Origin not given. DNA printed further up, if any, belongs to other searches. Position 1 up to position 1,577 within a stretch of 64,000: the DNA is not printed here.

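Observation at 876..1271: Actin homologue with a ~130-residue insertion containing two zinc ribbons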

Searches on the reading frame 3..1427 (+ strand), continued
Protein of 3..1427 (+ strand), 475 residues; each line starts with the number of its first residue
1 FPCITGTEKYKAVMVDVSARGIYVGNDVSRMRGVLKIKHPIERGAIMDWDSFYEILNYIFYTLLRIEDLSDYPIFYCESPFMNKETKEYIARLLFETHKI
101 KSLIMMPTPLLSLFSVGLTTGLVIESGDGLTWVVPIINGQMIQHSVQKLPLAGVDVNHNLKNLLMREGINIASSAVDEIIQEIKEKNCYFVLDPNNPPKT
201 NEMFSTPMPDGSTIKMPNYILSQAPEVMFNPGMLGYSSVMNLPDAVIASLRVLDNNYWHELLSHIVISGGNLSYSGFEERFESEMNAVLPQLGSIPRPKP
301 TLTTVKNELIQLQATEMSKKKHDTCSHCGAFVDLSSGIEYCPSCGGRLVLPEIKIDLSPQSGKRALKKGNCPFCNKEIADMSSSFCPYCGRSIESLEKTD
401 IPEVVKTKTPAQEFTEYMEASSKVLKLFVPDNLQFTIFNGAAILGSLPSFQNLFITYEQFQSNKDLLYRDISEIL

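Call 6: find_homologous_proteins(query=window:3-1427:+, max_evalue=1e-10)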
Query window:3-1427:+ (475 aa): 291 proteins with E <= 1e-10 among 8000 candidates; the best 120 are listed.
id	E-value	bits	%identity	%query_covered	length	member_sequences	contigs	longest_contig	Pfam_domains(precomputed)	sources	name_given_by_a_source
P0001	0.0e+0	1012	93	100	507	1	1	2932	PF12773.14,PF00022.26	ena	-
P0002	4.9e-297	1003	93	99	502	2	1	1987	PF12773.14,PF00022.26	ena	-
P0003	1.3e-296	1002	92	100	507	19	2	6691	PF13240.12,PF12773.14,PF13248.12,PF00022.26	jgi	-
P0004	5.8e-294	993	91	100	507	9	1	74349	PF12773.14,PF00022.26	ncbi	ncbi:MAG: hypothetical protein ACFFBC_01215 [Promethearchaeota archaeon]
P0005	2.1e-291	985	90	100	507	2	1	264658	PF12773.14,PF13248.12,PF00022.26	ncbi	ncbi:MAG: hypothetical protein ACFE9V_07060 [Candidatus Hodarchaeota archaeon]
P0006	9.4e-283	956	87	100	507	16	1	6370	PF12773.14,PF24460.2,PF13248.12,PF00022.26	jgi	jgi:actin-related protein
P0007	2.9e-278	941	85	100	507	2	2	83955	PF12773.14,PF13248.12,PF00022.26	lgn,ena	-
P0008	4.6e-278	941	85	100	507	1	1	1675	PF08772.17,PF12773.14,PF13248.12,PF00022.26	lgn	-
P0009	5.6e-270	914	82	100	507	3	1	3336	PF13240.12,PF12773.14,PF24460.2,PF13248.12,PF00022.26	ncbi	ncbi:MAG: zinc ribbon domain-containing protein [Candidatus Heimdallarchaeota archaeon]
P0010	2.9e-267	905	79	100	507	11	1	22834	PF08772.17,PF13240.12,PF12773.14,PF13248.12,PF00022.26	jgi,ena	-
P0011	5.7e-265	897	80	100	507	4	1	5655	PF13240.12,PF12773.14,PF24460.2,PF00022.26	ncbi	ncbi:MAG: hypothetical protein ACFFBI_10145 [Promethearchaeota archaeon]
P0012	3.0e-264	895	80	100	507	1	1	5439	PF08772.17,PF13240.12,PF12773.14,PF24460.2,PF13248.12,PF00022.26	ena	-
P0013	2.6e-261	885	83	96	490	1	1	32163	PF12773.14,PF24460.2,PF13248.12,PF00022.26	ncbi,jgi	ncbi:MAG: hypothetical protein ACXAEX_06930 [Promethearchaeota archaeon]|jgi:actin-related protein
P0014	8.5e-260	880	78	100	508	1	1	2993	PF08772.17,PF13240.12,PF12773.14,PF24460.2,PF13248.12,PF00022.26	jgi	-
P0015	1.7e-256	870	77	100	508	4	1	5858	PF08772.17,PF13240.12,PF12773.14,PF24460.2,PF13248.12,PF00022.26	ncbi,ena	-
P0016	2.2e-256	869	79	100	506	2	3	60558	PF08772.17,PF13240.12,PF12773.14,PF00022.26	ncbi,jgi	ncbi:MAG: double zinc ribbon domain-containing protein [Promethearchaeota archaeon]|jgi:centractin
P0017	6.4e-255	864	77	100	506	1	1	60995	PF13240.12,PF12773.14,PF24460.2,PF13248.12,PF00022.26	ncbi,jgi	ncbi:MAG: hypothetical protein ACXAC5_10915 [Promethearchaeota archaeon]|jgi:actin-related protein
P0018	1.1e-254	864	78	100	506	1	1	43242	PF13240.12,PF12773.14,PF13248.12,PF00022.26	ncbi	-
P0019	3.1e-254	862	77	100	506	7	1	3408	PF08772.17,PF12773.14,PF24460.2,PF13248.12,PF00022.26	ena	-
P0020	9.0e-253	857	76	100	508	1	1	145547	PF08772.17,PF13240.12,PF12773.14,PF24460.2,PF13248.12,PF00022.26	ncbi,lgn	ncbi:MAG: zinc ribbon domain-containing protein [Promethearchaeota archaeon]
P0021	4.5e-252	855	77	100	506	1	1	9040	PF08772.17,PF12773.14,PF24460.2,PF13248.12,PF00022.26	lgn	-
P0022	1.3e-251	853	77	100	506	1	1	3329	PF12773.14,PF17032.11,PF13248.12,PF00022.26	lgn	-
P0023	1.5e-251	853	76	100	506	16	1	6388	PF24460.2,PF13248.12,PF00022.26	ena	-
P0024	4.2e-251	852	77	100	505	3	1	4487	PF08772.17,PF13240.12,PF12773.14,PF24460.2,PF13248.12,PF00022.26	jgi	-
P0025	8.2e-251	851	77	100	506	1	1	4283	PF08772.17,PF13240.12,PF12773.14,PF17032.11,PF24460.2,PF13248.12,PF00022.26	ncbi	-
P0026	1.9e-250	850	75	100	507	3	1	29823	PF13240.12,PF12773.14,PF24460.2,PF13248.12,PF00022.26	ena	-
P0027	2.3e-250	849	76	100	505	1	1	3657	PF13240.12,PF12773.14,PF24460.2,PF13248.12,PF00022.26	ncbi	-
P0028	3.7e-250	849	76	100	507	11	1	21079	PF12773.14,PF24460.2,PF13248.12,PF00022.26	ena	-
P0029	4.5e-250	848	76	100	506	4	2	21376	PF12773.14,PF24460.2,PF13248.12,PF00022.26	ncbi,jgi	ncbi:MAG: hypothetical protein ACW98D_10630 [Promethearchaeota archaeon]|jgi:actin-related protein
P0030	5.6e-250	848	76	100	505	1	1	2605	PF13240.12,PF12773.14,PF24460.2,PF13248.12,PF00022.26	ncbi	ncbi:MAG: zinc ribbon domain-containing protein [Candidatus Hodarchaeota archaeon]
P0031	1.5e-249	847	76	100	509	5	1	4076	PF12773.14,PF24460.2,PF13248.12,PF00022.26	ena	-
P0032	2.4e-249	846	77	100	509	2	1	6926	PF12773.14,PF24460.2,PF13248.12,PF00022.26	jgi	-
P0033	4.8e-249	845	77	100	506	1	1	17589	PF12773.14,PF17032.11,PF13248.12,PF00022.26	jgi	jgi:actin-related protein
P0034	4.6e-248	842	76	100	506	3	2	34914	PF13240.12,PF12773.14,PF17032.11,PF24460.2,PF13248.12,PF00022.26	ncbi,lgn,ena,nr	ncbi:MAG: zinc ribbon domain-containing protein [Candidatus Lokiarchaeota archaeon]|nr:zinc ribbon d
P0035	4.9e-248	842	75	100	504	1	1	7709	PF12773.14,PF24460.2,PF13248.12,PF00022.26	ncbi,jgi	ncbi:MAG: double zinc ribbon domain-containing protein [Promethearchaeota archaeon]|jgi:actin-relate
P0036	1.4e-247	840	76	100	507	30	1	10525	PF13240.12,PF12773.14,PF24460.2,PF13248.12,PF00022.26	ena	-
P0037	3.3e-247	839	76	100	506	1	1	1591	PF12773.14,PF13248.12,PF00022.26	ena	-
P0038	4.6e-246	835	75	100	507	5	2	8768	PF13240.12,PF12773.14,PF24460.2,PF13248.12,PF00022.26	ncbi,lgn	ncbi:MAG: hypothetical protein ACFFB6_11410 [Promethearchaeota archaeon]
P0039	6.6e-246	835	75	100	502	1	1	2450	PF12773.14,PF24460.2,PF13248.12,PF00022.26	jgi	jgi:actin-related protein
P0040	9.1e-246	834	75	100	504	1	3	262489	PF18912.7,PF12773.14,PF13248.12,PF00022.26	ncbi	ncbi:MAG: hypothetical protein ACFE9Q_06735 [Candidatus Hodarchaeota archaeon]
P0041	1.3e-245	834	75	100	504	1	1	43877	PF13240.12,PF12773.14,PF24460.2,PF13248.12,PF00022.26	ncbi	-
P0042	5.8e-245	831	74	100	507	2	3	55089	PF12773.14,PF24460.2,PF13248.12,PF00022.26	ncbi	ncbi:MAG: zinc ribbon domain-containing protein [Promethearchaeota archaeon]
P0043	9.1e-245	831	75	100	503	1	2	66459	PF13240.12,PF12773.14,PF17032.11,PF00022.26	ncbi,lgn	ncbi:MAG: zinc ribbon domain-containing protein [Promethearchaeota archaeon]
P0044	8.0e-244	828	74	100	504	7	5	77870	PF12773.14,PF24460.2,PF13248.12,PF00022.26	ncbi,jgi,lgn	-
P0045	5.4e-243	825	74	100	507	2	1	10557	PF18912.7,PF13240.12,PF12773.14,PF24460.2,PF13248.12,PF00022.26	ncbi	-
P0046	2.7e-242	823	74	100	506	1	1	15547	PF18912.7,PF13240.12,PF12773.14,PF24460.2,PF13248.12,PF00022.26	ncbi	-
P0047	3.3e-242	822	73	100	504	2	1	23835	PF13240.12,PF12773.14,PF24460.2,PF13248.12,PF00022.26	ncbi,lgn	ncbi:MAG: zinc ribbon domain-containing protein [Promethearchaeota archaeon]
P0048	3.7e-242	822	75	100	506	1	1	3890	PF18912.7,PF13240.12,PF12773.14,PF24460.2,PF13248.12,PF00022.26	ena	-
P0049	9.3e-242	821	73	100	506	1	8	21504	PF18912.7,PF12773.14,PF24460.2,PF13248.12,PF00022.26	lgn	-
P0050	1.3e-241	820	74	100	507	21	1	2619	PF18912.7,PF13240.12,PF12773.14,PF24460.2,PF13248.12,PF00022.26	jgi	-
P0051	4.5e-241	819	74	100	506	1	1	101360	PF13240.12,PF12773.14,PF24460.2,PF13248.12,PF00022.26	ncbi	ncbi:MAG: hypothetical protein ACFFA4_04885 [Promethearchaeota archaeon]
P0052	4.5e-241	819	73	100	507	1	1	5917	PF18912.7,PF12773.14,PF24460.2,PF13248.12,PF00022.26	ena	-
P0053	7.6e-241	818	73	100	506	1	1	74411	PF13240.12,PF12773.14,PF24460.2,PF13248.12,PF00022.26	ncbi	-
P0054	1.6e-240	817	73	100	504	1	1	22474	PF13240.12,PF12773.14,PF24460.2,PF13248.12,PF00022.26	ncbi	ncbi:MAG: zinc ribbon domain-containing protein [Promethearchaeota archaeon]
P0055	3.3e-240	816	73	100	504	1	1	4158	PF12773.14,PF13248.12,PF00022.26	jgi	jgi:actin-related protein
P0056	8.7e-240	814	73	100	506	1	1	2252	PF13240.12,PF12773.14,PF24460.2,PF13248.12,PF00022.26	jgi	jgi:actin-related protein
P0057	1.0e-239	814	72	100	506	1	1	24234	PF13240.12,PF12773.14,PF24460.2,PF13248.12,PF00022.26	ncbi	ncbi:MAG: zinc ribbon domain-containing protein [Candidatus Hermodarchaeota archaeon]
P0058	3.9e-239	812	73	100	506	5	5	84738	PF13240.12,PF12773.14,PF24460.2,PF13248.12,PF00022.26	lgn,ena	-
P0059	9.3e-239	811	74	100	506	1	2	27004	PF13240.12,PF12773.14,PF24460.2,PF13248.12,PF00022.26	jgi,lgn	jgi:actin-related protein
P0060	1.0e-238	811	73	100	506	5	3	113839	PF18912.7,PF13240.12,PF12773.14,PF24460.2,PF13248.12,PF00022.26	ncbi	ncbi:MAG: zinc ribbon domain-containing protein [Promethearchaeota archaeon]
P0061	2.1e-238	810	74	100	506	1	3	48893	PF12773.14,PF17032.11,PF24460.2,PF13248.12,PF00022.26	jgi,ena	-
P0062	3.0e-238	809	73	100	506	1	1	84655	PF13240.12,PF12773.14,PF24460.2,PF13248.12,PF00022.26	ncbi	-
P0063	3.6e-238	809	73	100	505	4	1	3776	PF13240.12,PF12773.14,PF24460.2,PF13248.12,PF00022.26,PF08271.18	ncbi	ncbi:MAG: zinc ribbon domain-containing protein, partial [Candidatus Thorarchaeota archaeon]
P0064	1.4e-237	807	73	100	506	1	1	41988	PF13240.12,PF12773.14,PF24460.2,PF13248.12,PF00022.26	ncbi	-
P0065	2.0e-237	807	73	100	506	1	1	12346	PF13240.12,PF12773.14,PF24460.2,PF13248.12,PF00022.26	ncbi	-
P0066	7.1e-237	805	73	100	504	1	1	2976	PF12773.14,PF24460.2,PF13248.12,PF00022.26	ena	-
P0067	7.3e-237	805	73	100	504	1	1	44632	PF13240.12,PF12773.14,PF24460.2,PF13248.12,PF00022.26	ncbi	ncbi:MAG: zinc ribbon domain-containing protein [Candidatus Thorarchaeota archaeon]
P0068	3.0e-236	803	71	100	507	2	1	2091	PF13240.12,PF12773.14,PF24460.2,PF13248.12,PF00022.26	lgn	-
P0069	3.1e-236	803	73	100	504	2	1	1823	PF13240.12,PF12773.14,PF24460.2,PF13248.12,PF00022.26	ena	-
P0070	3.3e-236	803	73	100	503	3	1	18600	PF13240.12,PF12773.14,PF24460.2,PF13248.12,PF00022.26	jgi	jgi:actin-related protein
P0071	4.5e-236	802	72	100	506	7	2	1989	PF13240.12,PF12773.14,PF24460.2,PF13248.12,PF00022.26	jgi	jgi:actin-related protein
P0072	1.7e-234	797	71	100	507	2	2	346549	PF13240.12,PF12773.14,PF24460.2,PF13248.12,PF00022.26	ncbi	ncbi:MAG: zinc ribbon domain-containing protein [Promethearchaeota archaeon]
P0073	1.7e-234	797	72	100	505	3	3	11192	PF18912.7,PF13240.12,PF12773.14,PF24460.2,PF13248.12,PF00022.26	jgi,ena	-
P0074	3.2e-234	796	71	100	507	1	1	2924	PF13240.12,PF12773.14,PF24460.2,PF13248.12,PF00022.26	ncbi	ncbi:MAG: zinc ribbon domain-containing protein [Candidatus Odinarchaeota archaeon]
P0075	1.9e-233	794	71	100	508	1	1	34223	PF12773.14,PF24460.2,PF13248.12,PF00022.26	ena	-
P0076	2.7e-232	790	72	100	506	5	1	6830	PF18912.7,PF13240.12,PF12773.14,PF24460.2,PF13248.12,PF00022.26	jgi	-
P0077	2.0e-231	787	72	100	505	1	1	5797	PF13240.12,PF12773.14,PF24460.2,PF13248.12,PF00022.26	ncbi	ncbi:MAG: zinc-ribbon domain-containing protein [Candidatus Odinarchaeota archaeon]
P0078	5.6e-231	785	72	100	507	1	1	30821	PF12773.14,PF24460.2,PF13248.12,PF00022.26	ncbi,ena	-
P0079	1.7e-230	784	72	100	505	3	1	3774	PF18912.7,PF12773.14,PF24460.2,PF13248.12,PF00022.26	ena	-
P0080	5.3e-229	779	70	100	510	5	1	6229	PF18912.7,PF12773.14,PF24460.2,PF13248.12,PF00022.26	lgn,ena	-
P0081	7.5e-229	778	71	100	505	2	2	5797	PF12773.14,PF13248.12,PF00022.26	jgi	-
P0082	2.0e-228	777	70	100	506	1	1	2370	PF12773.14,PF24460.2,PF13248.12,PF00022.26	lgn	-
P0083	2.7e-228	777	70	100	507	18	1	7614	PF12773.14,PF24460.2,PF13248.12,PF00022.26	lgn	-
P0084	1.3e-227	774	69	100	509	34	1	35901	PF13240.12,PF12773.14,PF24460.2,PF13248.12,PF00022.26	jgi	-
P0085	6.7e-224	762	71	98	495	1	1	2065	PF12773.14,PF24460.2,PF13248.12,PF00022.26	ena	-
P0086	1.7e-223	761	68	100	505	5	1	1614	PF08772.17,PF12773.14,PF24460.2,PF13248.12,PF00022.26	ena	-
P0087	8.2e-223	758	68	100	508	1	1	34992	PF12773.14,PF24460.2,PF13248.12,PF00022.26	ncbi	ncbi:MAG: hypothetical protein ACFFA6_00775 [Promethearchaeota archaeon]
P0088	6.0e-221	752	68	100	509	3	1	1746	PF12773.14,PF24460.2,PF13248.12,PF00022.26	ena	-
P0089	1.3e-220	751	68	100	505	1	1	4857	PF13240.12,PF12773.14,PF24463.2,PF24460.2,PF13248.12,PF00022.26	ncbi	ncbi:MAG: hypothetical protein ACFE9T_15405 [Promethearchaeota archaeon]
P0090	1.2e-213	728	80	82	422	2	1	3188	PF12773.14,PF17032.11,PF00022.26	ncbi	ncbi:MAG: hypothetical protein ACW99L_15250, partial [Promethearchaeota archaeon]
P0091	8.4e-211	719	65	100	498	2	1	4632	PF18912.7,PF13240.12,PF12773.14,PF24460.2,PF00022.26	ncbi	ncbi:MAG: zinc ribbon domain-containing protein, partial [Candidatus Hodarchaeota archaeon]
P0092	7.8e-210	716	80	81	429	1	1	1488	PF00022.26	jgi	-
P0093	2.3e-208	711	63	100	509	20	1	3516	PF13240.12,PF12773.14,PF24460.2,PF13248.12,PF00022.26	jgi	jgi:actin-related protein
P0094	3.7e-208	710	64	100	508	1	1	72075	PF12773.14,PF00022.26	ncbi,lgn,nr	ncbi:MAG: hypothetical protein EAX91_08015 [Candidatus Lokiarchaeota archaeon]|nr:hypothetical prote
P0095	5.8e-208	710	71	90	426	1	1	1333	PF13240.12,PF12773.14,PF24460.2,PF13248.12,PF00022.26,PF08271.18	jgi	jgi:actin-related protein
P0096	3.4e-207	707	64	100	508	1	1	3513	PF13240.12,PF12773.14,PF24460.2,PF00022.26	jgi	jgi:centractin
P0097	3.6e-207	707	64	100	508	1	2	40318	PF13240.12,PF12773.14,PF00022.26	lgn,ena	-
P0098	5.4e-207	706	63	100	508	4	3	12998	PF12773.14,PF24460.2,PF00022.26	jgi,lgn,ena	jgi:centractin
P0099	6.4e-207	706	64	100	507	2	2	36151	PF13240.12,PF12773.14,PF24460.2,PF13248.12,PF00022.26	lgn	-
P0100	1.4e-205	702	65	100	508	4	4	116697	PF18912.7,PF13240.12,PF12773.14,PF24460.2,PF13248.12,PF00022.26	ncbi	ncbi:MAG: zinc ribbon domain-containing protein [Candidatus Hodarchaeota archaeon]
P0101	1.6e-205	701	65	100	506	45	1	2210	PF12773.14,PF17032.11,PF13248.12,PF00022.26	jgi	-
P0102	4.1e-204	697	64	100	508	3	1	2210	PF13240.12,PF12773.14,PF24460.2,PF13248.12,PF00022.26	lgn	-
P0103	6.4e-204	696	63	100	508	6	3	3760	PF18912.7,PF13240.12,PF12773.14,PF24460.2,PF00022.26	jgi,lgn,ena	-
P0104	8.5e-204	696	64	100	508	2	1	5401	PF18912.7,PF13240.12,PF12773.14,PF24460.2,PF13248.12,PF00022.26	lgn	-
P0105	1.0e-203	695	62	100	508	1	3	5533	PF13240.12,PF12773.14,PF17032.11,PF24460.2,PF00022.26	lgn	-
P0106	1.1e-203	695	64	100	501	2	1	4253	PF12773.14,PF00022.26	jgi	jgi:actin-related protein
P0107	1.8e-203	695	63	100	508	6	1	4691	PF13240.12,PF12773.14,PF24460.2,PF13248.12,PF00022.26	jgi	jgi:actin-related protein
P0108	3.0e-203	694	63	100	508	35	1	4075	PF12773.14,PF24460.2,PF00022.26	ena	-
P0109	5.0e-203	693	64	100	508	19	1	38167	PF18912.7,PF13240.12,PF12773.14,PF24460.2,PF13248.12,PF00022.26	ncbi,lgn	ncbi:MAG: zinc ribbon domain-containing protein [Promethearchaeota archaeon]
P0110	5.2e-203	693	64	100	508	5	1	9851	PF18912.7,PF13240.12,PF12773.14,PF24460.2,PF13248.12,PF00022.26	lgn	-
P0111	6.9e-203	693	63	100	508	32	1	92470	PF12773.14,PF24460.2,PF13248.12,PF00022.26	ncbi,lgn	-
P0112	2.1e-202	691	63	100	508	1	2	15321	PF13240.12,PF12773.14,PF17032.11,PF03884.21,PF24460.2,PF13248.12,PF00022.26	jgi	jgi:actin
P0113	4.2e-202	690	63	100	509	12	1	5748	PF13240.12,PF12773.14,PF07191.18,PF24460.2,PF00022.26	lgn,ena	-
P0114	4.8e-202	690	64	100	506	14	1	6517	PF12773.14,PF17032.11,PF13248.12,PF00022.26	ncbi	-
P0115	5.5e-202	690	63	100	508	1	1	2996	PF12773.14,PF13248.12,PF00022.26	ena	-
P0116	6.4e-202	690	63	100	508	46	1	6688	PF12773.14,PF24460.2,PF13248.12,PF00022.26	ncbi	-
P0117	9.4e-202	689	63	100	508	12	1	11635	PF12773.14,PF24460.2,PF13248.12,PF00022.26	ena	-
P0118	1.3e-201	689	62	100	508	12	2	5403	PF08772.17,PF18912.7,PF13240.12,PF12773.14,PF17032.11,PF24460.2,PF13248.12,PF00022.26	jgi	jgi:actin-related protein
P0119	2.3e-201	688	63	100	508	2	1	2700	PF08274.18,PF12773.14,PF00022.26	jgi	-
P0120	3.3e-201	687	63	100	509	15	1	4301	PF12773.14,PF24460.2,PF00022.26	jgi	-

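Call 20: find_encoding_contigs(protein=P0005, flank=8000, max_places=2)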
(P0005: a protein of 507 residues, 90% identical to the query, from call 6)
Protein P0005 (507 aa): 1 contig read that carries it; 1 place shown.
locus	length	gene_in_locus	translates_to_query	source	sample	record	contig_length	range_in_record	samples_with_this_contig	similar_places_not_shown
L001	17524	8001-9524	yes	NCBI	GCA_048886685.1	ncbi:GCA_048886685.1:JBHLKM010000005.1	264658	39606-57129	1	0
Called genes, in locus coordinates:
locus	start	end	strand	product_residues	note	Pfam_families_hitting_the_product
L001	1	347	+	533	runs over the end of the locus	PF02142:MGS, PF01808:AICARFT_IMPCHas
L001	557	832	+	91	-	-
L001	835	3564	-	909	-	-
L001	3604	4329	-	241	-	PF00702:Hydrolase, PF08645:PNK3P (faint), PF12710:HAD (weak), PF13419:HAD_2, PF13242:Hydrolase_like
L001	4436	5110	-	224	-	-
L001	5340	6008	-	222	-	-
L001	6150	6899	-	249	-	PF00753:Lactamase_B, PF19583:ODP (weak)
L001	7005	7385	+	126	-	-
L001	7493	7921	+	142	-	PF00571:CBS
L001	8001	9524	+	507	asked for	PF00022:Actin, PF12773:DZR (faint), PF13248:Zn_ribbon_3 (faint)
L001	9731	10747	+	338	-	PF00432:Prenyltrans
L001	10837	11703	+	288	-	PF00763:THF_DHG_CYH, PF02882:THF_DHG_CYH_C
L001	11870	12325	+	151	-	-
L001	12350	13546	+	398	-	PF01926:MMR_HSR1, PF16897:MMR_HSR1_Xtn, PF02824:TGS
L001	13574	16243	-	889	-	PF04851:ResIII (weak), PF00270:DEAD, PF00271:Helicase_C, PF19131:DUF5814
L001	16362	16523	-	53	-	-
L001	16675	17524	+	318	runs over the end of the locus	PF00684:DnaJ_CXXCXGXG (weak)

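Call 21: find_encoding_contigs(protein=P0072, flank=8000, max_places=2)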
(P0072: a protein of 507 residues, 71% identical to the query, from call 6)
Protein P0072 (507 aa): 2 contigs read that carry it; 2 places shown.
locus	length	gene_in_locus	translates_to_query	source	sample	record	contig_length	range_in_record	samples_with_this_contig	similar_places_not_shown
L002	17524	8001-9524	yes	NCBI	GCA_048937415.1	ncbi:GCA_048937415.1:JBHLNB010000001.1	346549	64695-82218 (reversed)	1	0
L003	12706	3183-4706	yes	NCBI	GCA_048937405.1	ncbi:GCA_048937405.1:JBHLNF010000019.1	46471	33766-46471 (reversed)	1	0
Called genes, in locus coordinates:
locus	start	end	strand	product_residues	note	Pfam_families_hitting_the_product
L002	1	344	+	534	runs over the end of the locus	PF02142:MGS, PF01808:AICARFT_IMPCHas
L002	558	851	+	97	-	-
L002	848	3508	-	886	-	-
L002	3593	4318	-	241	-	PF00702:Hydrolase, PF08645:PNK3P (faint), PF12710:HAD, PF13419:HAD_2, PF13242:Hydrolase_like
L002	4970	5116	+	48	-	-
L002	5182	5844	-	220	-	-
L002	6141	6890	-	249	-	PF23023:Anti-Pycsar_Apyc1 (weak), PF00753:Lactamase_B, PF19583:ODP, PF12706:Lactamase_B_2 (weak)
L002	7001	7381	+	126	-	-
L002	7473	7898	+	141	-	PF00571:CBS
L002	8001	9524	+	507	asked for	PF00022:Actin, PF12773:DZR (faint), PF13240:Zn_Ribbon_1 (faint), PF13248:Zn_ribbon_3, PF24460:DUF7575 (weak)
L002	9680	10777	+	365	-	PF00432:Prenyltrans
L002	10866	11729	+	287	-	PF00763:THF_DHG_CYH, PF02882:THF_DHG_CYH_C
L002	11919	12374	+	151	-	-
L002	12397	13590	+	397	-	PF01926:MMR_HSR1, PF16897:MMR_HSR1_Xtn, PF02824:TGS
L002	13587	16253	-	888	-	PF04851:ResIII (weak), PF00270:DEAD, PF00271:Helicase_C, PF19131:DUF5814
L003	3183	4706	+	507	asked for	PF00022:Actin, PF12773:DZR (faint), PF13240:Zn_Ribbon_1 (faint), PF13248:Zn_ribbon_3, PF24460:DUF7575 (weak)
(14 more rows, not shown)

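Call 22: find_encoding_contigs(protein=P0094, flank=8000, max_places=1)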
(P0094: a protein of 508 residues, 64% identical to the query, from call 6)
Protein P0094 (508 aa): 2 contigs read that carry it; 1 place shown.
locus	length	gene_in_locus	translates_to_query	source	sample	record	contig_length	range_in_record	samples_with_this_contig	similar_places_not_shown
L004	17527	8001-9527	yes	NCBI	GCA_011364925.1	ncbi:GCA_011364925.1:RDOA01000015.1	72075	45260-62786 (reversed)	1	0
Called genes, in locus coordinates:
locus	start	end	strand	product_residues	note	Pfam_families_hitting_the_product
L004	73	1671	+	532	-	PF02142:MGS, PF01808:AICARFT_IMPCHas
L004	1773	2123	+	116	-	-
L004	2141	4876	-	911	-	-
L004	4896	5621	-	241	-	PF00702:Hydrolase, PF12710:HAD, PF13419:HAD_2, PF13242:Hydrolase_like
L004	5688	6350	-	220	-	-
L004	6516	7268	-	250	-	PF00753:Lactamase_B, PF19583:ODP (weak), PF23023:Anti-Pycsar_Apyc1 (weak)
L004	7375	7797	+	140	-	-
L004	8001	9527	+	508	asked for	PF00022:Actin, PF12773:DZR (weak)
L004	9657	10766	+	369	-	PF00432:Prenyltrans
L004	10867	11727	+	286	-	PF00763:THF_DHG_CYH, PF02882:THF_DHG_CYH_C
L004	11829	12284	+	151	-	-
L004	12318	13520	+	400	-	PF01926:MMR_HSR1, PF16897:MMR_HSR1_Xtn (weak), PF02824:TGS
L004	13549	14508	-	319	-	-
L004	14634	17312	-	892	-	PF04851:ResIII, PF00270:DEAD, PF00271:Helicase_C, PF19131:DUF5814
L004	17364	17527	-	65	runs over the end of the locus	-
